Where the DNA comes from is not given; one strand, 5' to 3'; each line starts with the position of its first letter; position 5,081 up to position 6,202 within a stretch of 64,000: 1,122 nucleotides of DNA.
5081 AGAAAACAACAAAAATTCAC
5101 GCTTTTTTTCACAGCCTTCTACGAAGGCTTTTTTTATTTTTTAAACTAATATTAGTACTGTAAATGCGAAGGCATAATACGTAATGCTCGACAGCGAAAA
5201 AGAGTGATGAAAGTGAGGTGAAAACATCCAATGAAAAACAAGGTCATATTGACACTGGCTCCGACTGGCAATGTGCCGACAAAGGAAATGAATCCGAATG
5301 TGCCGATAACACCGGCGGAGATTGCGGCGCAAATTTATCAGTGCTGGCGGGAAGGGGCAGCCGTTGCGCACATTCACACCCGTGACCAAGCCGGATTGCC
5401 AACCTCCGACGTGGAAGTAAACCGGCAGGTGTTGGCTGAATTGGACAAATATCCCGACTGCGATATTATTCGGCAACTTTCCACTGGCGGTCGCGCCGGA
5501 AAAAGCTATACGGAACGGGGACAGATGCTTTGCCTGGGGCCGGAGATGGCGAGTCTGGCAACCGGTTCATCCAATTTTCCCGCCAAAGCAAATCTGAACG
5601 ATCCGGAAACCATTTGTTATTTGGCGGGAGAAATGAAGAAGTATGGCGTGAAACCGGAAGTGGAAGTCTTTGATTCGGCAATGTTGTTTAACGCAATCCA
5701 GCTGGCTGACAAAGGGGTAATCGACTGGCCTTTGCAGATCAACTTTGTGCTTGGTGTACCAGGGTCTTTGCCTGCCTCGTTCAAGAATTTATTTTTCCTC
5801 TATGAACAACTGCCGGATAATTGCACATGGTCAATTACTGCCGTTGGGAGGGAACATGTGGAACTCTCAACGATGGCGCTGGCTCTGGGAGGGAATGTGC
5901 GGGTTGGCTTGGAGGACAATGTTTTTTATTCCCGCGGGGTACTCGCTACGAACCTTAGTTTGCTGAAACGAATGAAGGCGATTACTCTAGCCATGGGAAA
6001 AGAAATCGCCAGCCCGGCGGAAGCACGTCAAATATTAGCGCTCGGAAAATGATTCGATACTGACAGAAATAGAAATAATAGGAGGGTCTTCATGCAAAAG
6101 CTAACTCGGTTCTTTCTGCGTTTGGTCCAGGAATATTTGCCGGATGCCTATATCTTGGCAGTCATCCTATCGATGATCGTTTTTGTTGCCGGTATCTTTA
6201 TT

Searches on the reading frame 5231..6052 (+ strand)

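Call 6: search_protein_families(library=pfam, proteins=[window:5231-6052:+])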
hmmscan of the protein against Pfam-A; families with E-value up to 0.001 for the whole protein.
window:5231-6052:+ (273 aa): 1 family
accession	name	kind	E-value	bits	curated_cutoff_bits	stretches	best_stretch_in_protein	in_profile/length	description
PF05853.18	BKACE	-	7.5e-88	294.9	24.8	1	4-271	1-274/274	beta-keto acid cleavage enzyme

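Call 11: search_protein_families(library=ncbifam, proteins=[window:5231-6052:+], max_evalue=0.00001)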
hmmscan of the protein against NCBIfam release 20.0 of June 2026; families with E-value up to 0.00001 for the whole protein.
window:5231-6052:+ (273 aa): 4 families
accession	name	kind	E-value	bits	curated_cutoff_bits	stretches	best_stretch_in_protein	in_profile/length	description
NF052387.1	Lys_ferment_KCE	equivalog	2e-89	299.5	382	1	4-271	1-267/267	3-keto-5-aminohexanoate cleavage enzyme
NF053568.1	3OXCoAcCUPNH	equivalog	1.8e-71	240.6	350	1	4-271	3-272/274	3-oxoadipate:acetyl-CoA acetyltransferase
NF053538.1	DixhxACActTsKce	equivalog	7.3e-55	186.2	430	2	126-271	152-302/310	3,5-dioxohexanoate:acetyl-CoA acetone transferase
NF052389.1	Lys_KAL_CLE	exception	2.7e-54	184.6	725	1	3-270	169-435/440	bifunctional 3-aminobutyryl-CoA ammonia lyase/3-keto-5-aminohexanoate cleavage enzyme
